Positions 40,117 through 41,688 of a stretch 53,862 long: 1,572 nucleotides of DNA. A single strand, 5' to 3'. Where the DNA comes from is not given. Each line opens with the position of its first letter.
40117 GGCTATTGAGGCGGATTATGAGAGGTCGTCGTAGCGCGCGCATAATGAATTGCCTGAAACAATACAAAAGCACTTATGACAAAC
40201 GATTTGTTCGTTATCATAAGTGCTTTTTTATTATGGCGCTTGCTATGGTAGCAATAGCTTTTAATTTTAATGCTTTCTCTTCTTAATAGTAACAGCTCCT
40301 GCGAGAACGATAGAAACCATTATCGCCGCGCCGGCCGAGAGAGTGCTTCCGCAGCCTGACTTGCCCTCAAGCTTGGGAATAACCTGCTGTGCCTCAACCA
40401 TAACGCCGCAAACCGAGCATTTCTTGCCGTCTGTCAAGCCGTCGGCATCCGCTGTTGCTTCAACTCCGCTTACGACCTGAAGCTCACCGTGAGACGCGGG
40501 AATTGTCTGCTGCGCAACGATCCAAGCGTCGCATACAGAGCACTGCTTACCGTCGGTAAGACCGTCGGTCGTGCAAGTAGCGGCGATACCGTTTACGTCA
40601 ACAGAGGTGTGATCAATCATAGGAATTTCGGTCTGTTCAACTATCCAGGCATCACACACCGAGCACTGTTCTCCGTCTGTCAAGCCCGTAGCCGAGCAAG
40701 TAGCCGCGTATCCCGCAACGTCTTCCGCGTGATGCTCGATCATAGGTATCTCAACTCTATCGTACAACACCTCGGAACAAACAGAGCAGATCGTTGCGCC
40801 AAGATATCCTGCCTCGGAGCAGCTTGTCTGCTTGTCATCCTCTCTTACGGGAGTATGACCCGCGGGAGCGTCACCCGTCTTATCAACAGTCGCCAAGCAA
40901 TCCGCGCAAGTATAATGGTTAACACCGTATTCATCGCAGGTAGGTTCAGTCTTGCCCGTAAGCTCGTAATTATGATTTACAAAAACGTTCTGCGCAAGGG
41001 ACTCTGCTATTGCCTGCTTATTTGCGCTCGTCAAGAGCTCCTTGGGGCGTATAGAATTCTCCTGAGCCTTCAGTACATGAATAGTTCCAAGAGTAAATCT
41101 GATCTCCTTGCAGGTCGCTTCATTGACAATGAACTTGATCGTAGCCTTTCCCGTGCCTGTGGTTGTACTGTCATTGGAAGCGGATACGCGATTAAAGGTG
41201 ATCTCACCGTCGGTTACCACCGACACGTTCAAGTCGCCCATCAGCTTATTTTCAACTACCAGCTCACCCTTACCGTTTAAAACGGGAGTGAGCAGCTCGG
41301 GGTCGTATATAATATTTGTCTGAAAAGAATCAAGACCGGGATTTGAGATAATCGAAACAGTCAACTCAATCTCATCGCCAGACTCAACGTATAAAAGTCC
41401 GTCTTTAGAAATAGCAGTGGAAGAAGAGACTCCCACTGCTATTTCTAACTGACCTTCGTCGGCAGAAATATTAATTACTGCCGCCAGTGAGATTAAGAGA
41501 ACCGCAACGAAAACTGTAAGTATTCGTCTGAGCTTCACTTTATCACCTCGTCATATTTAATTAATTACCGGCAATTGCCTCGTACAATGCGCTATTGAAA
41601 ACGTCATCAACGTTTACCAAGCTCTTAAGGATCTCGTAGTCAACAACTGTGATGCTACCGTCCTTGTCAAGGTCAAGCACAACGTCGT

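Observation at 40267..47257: Two-gene surface operon: giant array of Cys/His mini-modules with cohesin-like and dockerin-like ends, plus a membrane-anchored cohesin-like partner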

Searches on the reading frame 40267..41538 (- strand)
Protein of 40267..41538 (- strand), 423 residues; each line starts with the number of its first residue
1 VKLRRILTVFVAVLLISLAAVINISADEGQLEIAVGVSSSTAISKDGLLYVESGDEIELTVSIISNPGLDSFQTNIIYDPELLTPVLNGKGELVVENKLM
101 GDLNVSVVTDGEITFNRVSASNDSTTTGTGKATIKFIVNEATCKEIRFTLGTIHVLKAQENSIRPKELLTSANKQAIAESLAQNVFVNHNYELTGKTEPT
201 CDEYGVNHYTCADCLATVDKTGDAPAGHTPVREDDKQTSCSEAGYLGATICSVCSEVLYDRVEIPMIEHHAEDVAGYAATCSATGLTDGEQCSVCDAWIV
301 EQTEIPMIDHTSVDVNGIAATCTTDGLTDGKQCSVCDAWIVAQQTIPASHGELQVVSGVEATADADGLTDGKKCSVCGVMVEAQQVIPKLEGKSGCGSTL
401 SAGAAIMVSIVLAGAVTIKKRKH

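Call 3: search_protein_families(library=pfam, proteins=[window:40267-41538:-], max_evalue=1)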
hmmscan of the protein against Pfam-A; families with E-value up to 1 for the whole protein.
window:40267-41538:- (423 aa): 2 families
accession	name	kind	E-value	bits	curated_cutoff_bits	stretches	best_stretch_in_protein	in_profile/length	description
PF00963.24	Cohesin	-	6e-05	23.7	24.1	1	52-147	11-112/139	Cohesin domain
PF23580.1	Znf_XAF1_N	-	0.16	11.9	27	0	287-303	3-19/30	XIAP-associated factor 1-like, N-terminal zinc finger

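Call 4: search_protein_families(library=ncbifam, proteins=[window:40267-41538:-], max_evalue=1)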
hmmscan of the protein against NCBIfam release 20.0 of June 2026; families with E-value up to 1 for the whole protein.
window:40267-41538:- (423 aa): 0 families

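Call 9: search_solved_structures(query=window:40267-41538:-, max_evalue=1, show_alignments=2)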
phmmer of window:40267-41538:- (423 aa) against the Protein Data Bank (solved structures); distinct sequences matched with E-value up to 1: 7.
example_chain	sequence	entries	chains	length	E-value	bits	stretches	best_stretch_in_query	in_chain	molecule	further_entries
8prj_A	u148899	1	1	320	5.8e-05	25.4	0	31-57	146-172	v31Bagel8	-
9qa6_A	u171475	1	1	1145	0.00011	24.4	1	269-388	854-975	IgA protease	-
8pra_A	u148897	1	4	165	0.0021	20.2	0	31-57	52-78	Cell surface protein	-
8prs_A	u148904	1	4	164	0.004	19.3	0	31-57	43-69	nvBagel4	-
8pr9_A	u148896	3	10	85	0.37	12.8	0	32-57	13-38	Cell surface protein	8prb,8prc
8prd_A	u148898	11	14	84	0.78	11.8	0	31-57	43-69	Cell surface protein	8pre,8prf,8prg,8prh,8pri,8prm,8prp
8pro_A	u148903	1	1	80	0.8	11.7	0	31-57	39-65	Cell surface protein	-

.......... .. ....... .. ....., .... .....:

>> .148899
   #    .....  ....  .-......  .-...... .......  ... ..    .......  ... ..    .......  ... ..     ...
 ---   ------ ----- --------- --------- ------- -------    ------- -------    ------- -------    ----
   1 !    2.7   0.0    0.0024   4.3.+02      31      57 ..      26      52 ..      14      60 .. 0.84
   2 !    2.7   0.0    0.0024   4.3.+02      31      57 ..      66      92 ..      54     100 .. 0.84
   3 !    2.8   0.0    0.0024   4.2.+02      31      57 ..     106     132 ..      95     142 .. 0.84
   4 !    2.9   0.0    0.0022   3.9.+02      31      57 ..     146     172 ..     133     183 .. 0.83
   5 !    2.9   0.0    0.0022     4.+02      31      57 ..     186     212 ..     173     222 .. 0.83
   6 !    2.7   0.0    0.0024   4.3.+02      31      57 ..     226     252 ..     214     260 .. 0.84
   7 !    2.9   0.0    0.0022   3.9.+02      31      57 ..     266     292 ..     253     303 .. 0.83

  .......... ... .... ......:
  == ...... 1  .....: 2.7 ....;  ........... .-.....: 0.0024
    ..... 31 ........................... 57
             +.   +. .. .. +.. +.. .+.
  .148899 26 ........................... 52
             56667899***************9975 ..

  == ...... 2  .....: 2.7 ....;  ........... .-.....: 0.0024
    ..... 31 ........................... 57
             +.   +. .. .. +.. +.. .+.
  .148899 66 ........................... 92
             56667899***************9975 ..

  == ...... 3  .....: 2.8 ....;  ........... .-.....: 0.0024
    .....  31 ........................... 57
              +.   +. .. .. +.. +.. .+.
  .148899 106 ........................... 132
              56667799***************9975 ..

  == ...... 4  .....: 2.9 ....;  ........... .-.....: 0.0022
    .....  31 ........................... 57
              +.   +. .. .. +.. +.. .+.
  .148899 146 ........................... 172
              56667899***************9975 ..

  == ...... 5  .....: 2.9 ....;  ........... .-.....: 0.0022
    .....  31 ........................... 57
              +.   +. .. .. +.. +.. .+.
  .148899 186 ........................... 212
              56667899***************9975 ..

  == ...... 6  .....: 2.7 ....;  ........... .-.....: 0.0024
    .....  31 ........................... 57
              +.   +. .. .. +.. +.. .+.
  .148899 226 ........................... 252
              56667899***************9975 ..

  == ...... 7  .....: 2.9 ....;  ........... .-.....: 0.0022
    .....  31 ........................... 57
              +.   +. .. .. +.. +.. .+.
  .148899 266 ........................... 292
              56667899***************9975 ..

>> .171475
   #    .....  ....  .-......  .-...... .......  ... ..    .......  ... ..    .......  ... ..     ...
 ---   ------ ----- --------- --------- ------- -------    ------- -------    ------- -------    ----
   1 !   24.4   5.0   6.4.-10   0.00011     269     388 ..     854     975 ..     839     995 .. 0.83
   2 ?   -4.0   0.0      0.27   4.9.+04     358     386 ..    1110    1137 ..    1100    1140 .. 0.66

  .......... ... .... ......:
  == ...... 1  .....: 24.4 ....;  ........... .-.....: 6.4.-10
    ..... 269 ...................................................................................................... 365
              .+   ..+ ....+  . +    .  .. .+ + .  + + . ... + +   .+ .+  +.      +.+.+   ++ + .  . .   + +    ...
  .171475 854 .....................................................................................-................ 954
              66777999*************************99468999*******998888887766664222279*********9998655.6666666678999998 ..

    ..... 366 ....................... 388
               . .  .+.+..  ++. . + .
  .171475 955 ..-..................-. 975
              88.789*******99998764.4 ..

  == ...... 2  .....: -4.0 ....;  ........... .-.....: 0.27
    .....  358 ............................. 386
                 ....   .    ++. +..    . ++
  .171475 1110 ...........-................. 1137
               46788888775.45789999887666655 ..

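Call 16: find_homologous_proteins(query=window:40267-41538:-, max_evalue=0.001)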
Query window:40267-41538:- (423 aa): 266 proteins with E <= 0.001 among 8000 candidates; the best 120 are listed.
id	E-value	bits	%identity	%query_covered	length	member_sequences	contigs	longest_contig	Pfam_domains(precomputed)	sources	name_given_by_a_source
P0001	3.7e-274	927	100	100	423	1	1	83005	-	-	-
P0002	2.5e-125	437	54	100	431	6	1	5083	PF00963.25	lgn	-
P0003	1.1e-123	431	58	90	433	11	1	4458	PF00963.25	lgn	-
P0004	3.1e-112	393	50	100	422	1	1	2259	PF00963.25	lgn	-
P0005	1.0e-110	388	47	36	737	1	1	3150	PF13306.13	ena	-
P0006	1.1e-107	378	47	100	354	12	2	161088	PF00963.25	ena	-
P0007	2.7e-106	374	57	72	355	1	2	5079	PF00963.25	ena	-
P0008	5.8e-105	370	54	79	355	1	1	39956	-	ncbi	-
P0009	4.7e-90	320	41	100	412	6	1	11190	PF00963.25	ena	-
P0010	3.1e-88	314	32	54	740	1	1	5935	-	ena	-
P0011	1.4e-87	312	43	47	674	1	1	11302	PF21349.3,PF06827.21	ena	-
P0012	4.6e-86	307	45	45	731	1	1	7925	-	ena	-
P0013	5.9e-81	290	41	48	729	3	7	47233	-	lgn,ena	-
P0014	2.6e-78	282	41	43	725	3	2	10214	-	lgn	-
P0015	4.7e-74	268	45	42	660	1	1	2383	-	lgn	-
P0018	1.6e-62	230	39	48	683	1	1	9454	PF00963.25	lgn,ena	-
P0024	1.9e-56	210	48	48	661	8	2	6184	PF00404.25,PF00963.25,PF22359.3,PF02368.25,PF26918.1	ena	-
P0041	3.1e-49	186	37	85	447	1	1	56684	PF00963.25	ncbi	-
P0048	5.3e-47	179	37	46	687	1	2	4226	PF00963.25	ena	-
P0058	2.4e-42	163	28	92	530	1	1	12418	PF00963.25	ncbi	-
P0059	6.4e-42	162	55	33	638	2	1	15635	PF00404.25,PF00963.25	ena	-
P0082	6.8e-35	139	31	92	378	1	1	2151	PF00963.25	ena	-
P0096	1.3e-31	128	38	45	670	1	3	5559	PF00404.25,PF00963.25,PF02368.25,PF26918.1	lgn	-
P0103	4.7e-30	123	36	48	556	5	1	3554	PF23447.2,PF00963.25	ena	-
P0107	2.9e-29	120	36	48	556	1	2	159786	PF00963.25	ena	-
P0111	1.2e-28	118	36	48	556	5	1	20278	PF00963.25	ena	-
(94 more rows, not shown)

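Call 17: find_encoding_contigs(protein=P0006, flank=10000, max_places=3)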
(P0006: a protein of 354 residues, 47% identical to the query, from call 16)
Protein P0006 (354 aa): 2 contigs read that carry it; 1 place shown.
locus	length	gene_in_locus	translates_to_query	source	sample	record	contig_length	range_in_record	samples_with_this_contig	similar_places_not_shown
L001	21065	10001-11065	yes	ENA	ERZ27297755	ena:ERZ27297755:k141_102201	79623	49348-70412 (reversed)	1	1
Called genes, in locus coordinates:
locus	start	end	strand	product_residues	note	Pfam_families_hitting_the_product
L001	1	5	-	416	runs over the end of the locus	PF02653:BPD_transp_2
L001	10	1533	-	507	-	PF00005:ABC_tran, PF02463:SMC_N (faint), PF13304:AAA_21 (faint), PF00005:ABC_tran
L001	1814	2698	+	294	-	PF02311:AraC_binding, PF07883:Cupin_2, PF00165:HTH_AraC (weak), PF12833:HTH_18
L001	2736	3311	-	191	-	PF10688:Imp-YgjV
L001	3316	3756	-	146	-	PF05025:RbsD_FucU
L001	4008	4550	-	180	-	PF04014:MazE_antitoxin, PF15714:SpoVT_C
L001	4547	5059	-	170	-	-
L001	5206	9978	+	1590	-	-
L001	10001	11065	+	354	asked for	PF00963:Cohesin (weak)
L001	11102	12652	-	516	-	PF01554:MatE, PF01943:Polysacc_synt, PF01554:MatE (weak)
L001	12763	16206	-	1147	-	PF00005:ABC_tran, PF02463:SMC_N (faint), PF13304:AAA_21 (faint), PF02687:FtsX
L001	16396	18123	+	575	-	PF00664:ABC_membrane, PF00005:ABC_tran, PF02463:SMC_N (faint)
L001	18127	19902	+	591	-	PF00664:ABC_membrane, PF00005:ABC_tran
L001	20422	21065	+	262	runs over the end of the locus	PF01209:Ubie_methyltran (faint), PF03848:TehB (weak), PF13489:Methyltransf_23, PF13847:Methyltransf_31, PF08241:Methyltransf_11, PF08242:Methyltransf_12 (weak), PF13649:Methyltransf_25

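Call 18: find_encoding_contigs(protein=P0008, flank=10000, max_places=3)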
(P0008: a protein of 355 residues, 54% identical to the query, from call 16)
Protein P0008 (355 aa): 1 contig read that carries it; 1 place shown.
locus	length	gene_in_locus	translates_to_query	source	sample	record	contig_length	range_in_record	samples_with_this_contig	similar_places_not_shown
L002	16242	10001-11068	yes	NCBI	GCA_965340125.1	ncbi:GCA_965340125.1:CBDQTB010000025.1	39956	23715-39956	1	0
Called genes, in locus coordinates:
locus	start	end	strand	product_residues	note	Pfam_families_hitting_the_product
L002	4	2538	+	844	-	PF00403:HMA, PF00122:E1-E2_ATPase, PF00702:Hydrolase, PF00403:HMA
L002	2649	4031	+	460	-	PF14903:WG_beta_rep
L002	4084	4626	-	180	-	PF04014:MazE_antitoxin, PF15714:SpoVT_C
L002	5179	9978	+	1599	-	PF00404:Dockerin_1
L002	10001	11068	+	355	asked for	-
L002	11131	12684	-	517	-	PF01554:MatE, PF01943:Polysacc_synt, PF03023:MurJ (faint)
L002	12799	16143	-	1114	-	PF00005:ABC_tran, PF13304:AAA_21 (faint), PF02687:FtsX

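Call 19: find_encoding_contigs(protein=P0001, flank=10000, max_places=3)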
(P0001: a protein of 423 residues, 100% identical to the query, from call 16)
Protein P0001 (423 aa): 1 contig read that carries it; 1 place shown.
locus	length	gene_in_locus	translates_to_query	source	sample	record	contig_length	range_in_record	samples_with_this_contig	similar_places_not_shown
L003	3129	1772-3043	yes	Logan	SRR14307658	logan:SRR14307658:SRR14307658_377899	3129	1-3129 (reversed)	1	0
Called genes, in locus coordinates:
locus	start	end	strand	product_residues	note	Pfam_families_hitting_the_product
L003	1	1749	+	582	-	?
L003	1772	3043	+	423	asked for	-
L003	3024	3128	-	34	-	?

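Call 38: predict_structure(alignment_id=A3)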
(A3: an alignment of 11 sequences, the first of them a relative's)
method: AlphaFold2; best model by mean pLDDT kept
length: 423 residues; sequences in the alignment: 11
mean_pLDDT: 70.5   pTM: 0.36
mean pLDDT of the five models: 70.5, 70.3, 70.1, 69.1, 68.7
residues with pLDDT >= 90: 34; 70-90: 226; 50-70: 85; < 50: 78
segments of 3 or more residues with pLDDT < 50: 1-28, 159-170, 180-189, 392-407, 414-423
pLDDT, mean of each block of 10 residues (from residue 1): 32 34 44 67 58 77 70 78 84 73 73 75 61 83 65 57 43 51 42 83 80 67 82 86 87 87 83 88 89 82 88 88 87 82 87 84 82 82 81 36 45 47 36
secondary structure, 60 per line:
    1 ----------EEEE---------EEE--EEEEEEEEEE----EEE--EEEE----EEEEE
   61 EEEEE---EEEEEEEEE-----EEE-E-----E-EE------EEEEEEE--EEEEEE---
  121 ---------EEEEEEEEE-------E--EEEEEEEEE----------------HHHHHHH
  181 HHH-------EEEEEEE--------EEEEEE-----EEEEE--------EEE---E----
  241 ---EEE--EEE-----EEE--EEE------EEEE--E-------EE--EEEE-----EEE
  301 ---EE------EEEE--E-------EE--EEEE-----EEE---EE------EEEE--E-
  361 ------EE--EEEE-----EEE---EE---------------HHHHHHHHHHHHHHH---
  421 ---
elements in order: E11-14 E24-26 E29-38 E43-45 E48-51 E56-65 E69-77 E83-85 E103-109 E112-117 E130-138 E149-157 H174-183 E191-197 E206-211 E217-221 E230-232 E244-246 E249-251 E257-259 E262-264 E271-274 E289-292 E298-300 E312-315 E330-333 E339-341 E353-356 E371-374 E380-382 H403-417

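Call 42: fold_search(model_id=the predicted structure, library=pdb)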
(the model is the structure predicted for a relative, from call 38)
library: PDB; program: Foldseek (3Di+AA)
matches with E <= 10: 996; with E <= 0.001: 24
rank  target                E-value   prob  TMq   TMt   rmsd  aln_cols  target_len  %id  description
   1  4fl4_L                5.8e-05  1.00  0.20  0.27  24.5       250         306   19  Scaffoldin conformation and dynamics revealed by a ternary complex from the Clostridium thermocellum cellulosome (released 2012-06-27)
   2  2w1n                  7.1e-05  1.00  0.16  0.28  32.7       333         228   10  cohesin and fibronectin type-III double module construct from the Clostridium perfringens glycoside hydrolase GH84C (released 2009-02-03)
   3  6kgf_C                1.0e-04  1.00  0.21  0.57   4.9       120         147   18  Crystal structure of CaDoc0917(R16D)-CaCohA2 complex at pH 8.2 (released 2020-07-08)
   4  9lr7_A                1.1e-04  1.00  0.19  0.20  28.7       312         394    7  Crystal Structure of the Basal pilin EbpB from Enterococcus faecalis. (released 2025-07-16)
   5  6kge_A                1.2e-04  1.00  0.22  0.58   6.0       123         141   20  Crystal structure of CaDoc0917(R16D)-CaCohA2 complex at pH 5.5 (released 2020-07-08)
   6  3kcp_A                1.3e-04  1.00  0.21  0.28  23.5       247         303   19  Crystal structure of interacting Clostridium thermocellum multimodular components (released 2010-02-09)
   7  6kgf_A                1.3e-04  1.00  0.21  0.57   5.7       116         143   19  Crystal structure of CaDoc0917(R16D)-CaCohA2 complex at pH 8.2 (released 2020-07-08)
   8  4fl4_I                1.3e-04  1.00  0.19  0.26  23.9       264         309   17  Scaffoldin conformation and dynamics revealed by a ternary complex from the Clostridium thermocellum cellulosome (released 2012-06-27)
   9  6kgc_A                1.6e-04  1.00  0.22  0.60   2.4       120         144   20  Crystal structure of CaDoc0917(R49D)-CaCohA2 complex at pH 5.4 (released 2020-07-08)
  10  9m00_B                1.9e-04  1.00  0.21  0.27  29.6       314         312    8  Crystal Structure of the Basal pilin EbpB from Enterococcus faecalis with a partially disordered N-terminal domain. (released 2025-07-16)
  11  9lj6                  1.9e-04  1.00  0.19  0.30  28.9       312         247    8  Crystal Structure of C-terminal rigid fragment containing middle and C-terminal domains of the Basal pilin EbpB from Ent (released 2025-07-16)
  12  5lxv_C                3.1e-04  1.00  0.19  0.41  13.8       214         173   14  Crystal structure of Ruminococcus flavefaciens scaffoldin C cohesin in complex with a dockerin from an uncharacterized (released 2016-10-19)
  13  9m00_A                3.1e-04  1.00  0.21  0.26  40.9       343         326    6  Crystal Structure of the Basal pilin EbpB from Enterococcus faecalis with a partially disordered N-terminal domain. (released 2025-07-16)
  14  4fl4_C                3.5e-04  1.00  0.20  0.27  23.4       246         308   18  Scaffoldin conformation and dynamics revealed by a ternary complex from the Clostridium thermocellum cellulosome (released 2012-06-27)
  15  6kgd_A                4.0e-04  1.00  0.22  0.58   2.8       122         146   20  Crystal structure of CaDoc0917(R49D)-CaCohA2 complex at pH 8.0 (released 2020-07-08)
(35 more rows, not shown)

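Call 73: find_encoding_contigs(protein=P0041, flank=10000, max_places=2)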
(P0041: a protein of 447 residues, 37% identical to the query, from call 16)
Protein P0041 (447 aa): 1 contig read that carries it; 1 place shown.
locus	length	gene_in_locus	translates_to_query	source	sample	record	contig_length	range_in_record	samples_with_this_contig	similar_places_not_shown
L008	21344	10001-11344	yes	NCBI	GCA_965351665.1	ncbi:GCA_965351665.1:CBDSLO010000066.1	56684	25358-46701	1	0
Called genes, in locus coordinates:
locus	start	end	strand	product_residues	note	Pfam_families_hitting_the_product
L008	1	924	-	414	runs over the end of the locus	PF00275:EPSP_synthase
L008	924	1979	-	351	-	PF00465:Fe-ADH, PF13685:Fe-ADH_2, PF01761:DHQ_synthase, PF24621:DHQS_C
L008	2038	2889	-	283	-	PF02153:PDH_N, PF20463:PDH_C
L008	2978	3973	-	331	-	PF18152:DAHP_snth_FXD, PF00793:DAHP_synth_1, PF03102:NeuB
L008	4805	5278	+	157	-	-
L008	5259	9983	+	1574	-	-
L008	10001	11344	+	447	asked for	PF00963:Cohesin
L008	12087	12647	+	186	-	PF00545:Ribonuclease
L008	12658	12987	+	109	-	PF01337:Barstar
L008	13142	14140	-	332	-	PF14057:GGGtGRT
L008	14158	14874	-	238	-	-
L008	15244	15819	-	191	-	PF06130:PTAC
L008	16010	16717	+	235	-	PF00574:CLP_protease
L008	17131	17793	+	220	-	PF02683:DsbD_TM, PF13386:DsbD_2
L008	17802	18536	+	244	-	PF08534:Redoxin, PF00578:AhpC-TSA, PF00085:Thioredoxin, PF13098:Thioredoxin_2, PF13905:Thioredoxin_8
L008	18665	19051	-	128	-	-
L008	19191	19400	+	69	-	PF13560:HTH_31, PF12844:HTH_19, PF01381:HTH_3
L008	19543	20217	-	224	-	PF00543:P-II (faint)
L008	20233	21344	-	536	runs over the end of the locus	PF07556:DUF1538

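Call 74: find_encoding_contigs(protein=P0058, flank=10000, max_places=2)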
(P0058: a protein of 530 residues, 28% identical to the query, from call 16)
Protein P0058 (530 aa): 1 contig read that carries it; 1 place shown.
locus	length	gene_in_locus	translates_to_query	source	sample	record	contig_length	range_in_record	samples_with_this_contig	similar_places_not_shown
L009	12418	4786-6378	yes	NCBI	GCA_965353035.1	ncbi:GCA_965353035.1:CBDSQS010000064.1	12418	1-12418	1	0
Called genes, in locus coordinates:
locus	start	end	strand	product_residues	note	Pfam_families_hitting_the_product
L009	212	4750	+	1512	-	-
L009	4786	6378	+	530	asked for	PF00963:Cohesin (weak)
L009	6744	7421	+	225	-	PF17746:SfsA_N, PF03749:SfsA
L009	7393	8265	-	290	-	PF00398:RrnaAD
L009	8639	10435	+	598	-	PF07973:tRNA_SAD, PF00587:tRNA-synt_2b, PF03129:HGTP_anticodon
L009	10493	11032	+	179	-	PF13563:2_5_RNA_ligase2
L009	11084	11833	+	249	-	PF02698:DUF218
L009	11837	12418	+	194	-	?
